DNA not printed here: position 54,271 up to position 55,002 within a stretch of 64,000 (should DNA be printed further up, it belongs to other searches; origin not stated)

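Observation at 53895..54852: Panacea-domain putative antitoxin paired with an unclassified toxin, divergent from pilB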

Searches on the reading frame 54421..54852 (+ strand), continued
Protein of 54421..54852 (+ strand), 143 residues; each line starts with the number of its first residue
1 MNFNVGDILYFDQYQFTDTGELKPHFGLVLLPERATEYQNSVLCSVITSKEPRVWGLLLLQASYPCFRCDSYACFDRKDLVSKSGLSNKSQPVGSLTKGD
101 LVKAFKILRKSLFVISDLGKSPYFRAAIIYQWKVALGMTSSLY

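Call 54: list_cluster_members(proteins=[P0051, P0052, P0083, P0084, P0085, P0087, P0089, P0091, P0092, P0076])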
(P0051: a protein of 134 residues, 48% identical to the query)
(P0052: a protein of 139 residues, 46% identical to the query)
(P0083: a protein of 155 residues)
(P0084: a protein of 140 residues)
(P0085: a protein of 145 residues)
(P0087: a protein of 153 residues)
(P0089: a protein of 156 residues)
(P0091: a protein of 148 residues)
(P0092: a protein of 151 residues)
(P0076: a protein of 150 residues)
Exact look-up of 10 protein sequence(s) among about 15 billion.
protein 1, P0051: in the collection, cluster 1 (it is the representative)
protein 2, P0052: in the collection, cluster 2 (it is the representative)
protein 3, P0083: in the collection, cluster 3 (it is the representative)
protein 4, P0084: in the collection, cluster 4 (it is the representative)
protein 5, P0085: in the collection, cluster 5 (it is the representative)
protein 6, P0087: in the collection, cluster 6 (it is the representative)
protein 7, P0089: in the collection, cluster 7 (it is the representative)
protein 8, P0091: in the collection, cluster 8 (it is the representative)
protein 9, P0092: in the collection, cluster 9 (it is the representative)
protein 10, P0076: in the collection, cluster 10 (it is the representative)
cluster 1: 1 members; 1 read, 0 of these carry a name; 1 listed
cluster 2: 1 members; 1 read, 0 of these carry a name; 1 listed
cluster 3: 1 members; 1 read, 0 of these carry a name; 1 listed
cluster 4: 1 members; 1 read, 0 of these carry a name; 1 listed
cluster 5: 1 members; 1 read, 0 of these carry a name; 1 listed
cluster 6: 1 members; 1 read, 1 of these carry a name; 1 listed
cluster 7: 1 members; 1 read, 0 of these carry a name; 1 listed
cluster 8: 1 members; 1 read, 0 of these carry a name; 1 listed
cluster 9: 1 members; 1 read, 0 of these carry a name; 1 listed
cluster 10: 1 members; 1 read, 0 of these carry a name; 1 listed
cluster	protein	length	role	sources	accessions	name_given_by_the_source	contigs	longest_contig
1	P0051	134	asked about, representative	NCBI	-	-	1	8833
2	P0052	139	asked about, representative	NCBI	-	-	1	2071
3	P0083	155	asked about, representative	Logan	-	-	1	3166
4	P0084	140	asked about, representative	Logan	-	-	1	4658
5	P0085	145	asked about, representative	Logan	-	-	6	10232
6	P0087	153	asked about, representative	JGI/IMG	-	hypothetical protein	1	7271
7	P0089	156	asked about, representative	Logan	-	-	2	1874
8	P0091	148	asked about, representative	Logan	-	-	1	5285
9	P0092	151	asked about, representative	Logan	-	-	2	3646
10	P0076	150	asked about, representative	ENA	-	-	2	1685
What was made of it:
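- Tried and rejected: Cluster look-up for accessions returned only unnamed metagenomic singletons (call 54).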

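Call 55: search_dna_similar(query=window:54421-54849:+, collection=plasmids, mode=protein, max_evalue=1, max_rows=10)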
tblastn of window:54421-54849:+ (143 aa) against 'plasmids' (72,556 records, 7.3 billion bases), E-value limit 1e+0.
No match.

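Call 56: search_dna_similar(query=window:54421-54849:+, collection=phages, mode=protein, max_evalue=1, max_rows=10)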
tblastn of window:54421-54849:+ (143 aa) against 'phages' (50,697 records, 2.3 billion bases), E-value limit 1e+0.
No match.

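Call 61: find_encoding_contigs(protein=P0001, flank=3000, max_places=3)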
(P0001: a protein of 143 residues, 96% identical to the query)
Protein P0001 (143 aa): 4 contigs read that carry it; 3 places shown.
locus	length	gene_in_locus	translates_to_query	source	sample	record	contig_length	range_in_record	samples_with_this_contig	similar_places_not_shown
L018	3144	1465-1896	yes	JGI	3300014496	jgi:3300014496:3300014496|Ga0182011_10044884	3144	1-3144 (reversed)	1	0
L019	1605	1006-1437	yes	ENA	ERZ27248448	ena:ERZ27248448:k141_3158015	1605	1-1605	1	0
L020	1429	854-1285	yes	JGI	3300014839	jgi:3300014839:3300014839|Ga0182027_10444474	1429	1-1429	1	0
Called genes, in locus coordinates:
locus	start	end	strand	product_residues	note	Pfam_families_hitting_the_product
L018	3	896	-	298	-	?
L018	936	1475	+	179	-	PF13274:SocA_Panacea (weak)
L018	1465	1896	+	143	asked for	-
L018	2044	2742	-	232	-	-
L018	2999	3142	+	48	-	?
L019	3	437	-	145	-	?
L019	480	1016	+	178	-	PF13274:SocA_Panacea (weak)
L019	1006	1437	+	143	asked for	-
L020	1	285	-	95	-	?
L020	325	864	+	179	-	PF13274:SocA_Panacea (weak)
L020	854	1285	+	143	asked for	-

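Call 66: find_homologous_proteins(query=A2, max_evalue=0.01)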
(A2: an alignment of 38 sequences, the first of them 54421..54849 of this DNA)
Query A2 (38 sequences) (143 aa, profile of the alignment): 62 proteins with E <= 0.01 among 967 candidates.
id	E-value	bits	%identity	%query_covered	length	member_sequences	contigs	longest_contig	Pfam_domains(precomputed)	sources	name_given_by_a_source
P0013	9.0e-54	199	64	93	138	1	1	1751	-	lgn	-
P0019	2.8e-53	197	61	96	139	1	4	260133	-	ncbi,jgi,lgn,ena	-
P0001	4.7e-52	193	96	100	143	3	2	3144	-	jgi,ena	-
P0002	5.1e-52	193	80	100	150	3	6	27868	-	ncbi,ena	-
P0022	5.5e-52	193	61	97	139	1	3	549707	-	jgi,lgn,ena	jgi:hypothetical protein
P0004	7.2e-52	193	73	100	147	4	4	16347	-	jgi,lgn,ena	jgi:hypothetical protein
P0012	1.1e-51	192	67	96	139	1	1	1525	-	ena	-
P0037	1.2e-51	192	52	99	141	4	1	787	-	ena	-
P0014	1.3e-51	192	65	97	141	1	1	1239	-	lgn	-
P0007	1.3e-51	192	70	96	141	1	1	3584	-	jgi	jgi:hypothetical protein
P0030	1.5e-51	192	61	95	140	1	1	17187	-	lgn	-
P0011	2.3e-51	191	63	97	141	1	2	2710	-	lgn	-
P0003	2.5e-51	191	79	100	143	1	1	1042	-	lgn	-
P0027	3.7e-51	191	61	97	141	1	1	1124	-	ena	-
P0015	3.9e-51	191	67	96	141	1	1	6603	-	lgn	-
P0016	6.0e-50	187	64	96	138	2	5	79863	-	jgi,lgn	jgi:hypothetical protein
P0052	4.8e-48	181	46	92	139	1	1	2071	-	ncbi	-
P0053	9.1e-47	176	46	90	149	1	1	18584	-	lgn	-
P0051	5.0e-46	174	48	92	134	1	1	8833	-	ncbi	-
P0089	1.9e-31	127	24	92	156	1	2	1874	-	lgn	-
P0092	9.8e-29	118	24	94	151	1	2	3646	-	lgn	-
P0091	7.4e-28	115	24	92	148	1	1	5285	-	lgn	-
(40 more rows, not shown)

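Call 78: find_encoding_contigs(protein=window:54421-54852:+, flank=1000, max_places=4)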
Protein window:54421-54852:+ (143 aa): no gene with exactly this product is on record in the collection.

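Call 80: search_protein_families(library=phrogs, proteins=[window:54421-54849:+], max_evalue=0.1)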
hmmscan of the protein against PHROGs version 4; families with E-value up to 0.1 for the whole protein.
window:54421-54849:+ (143 aa): 0 families
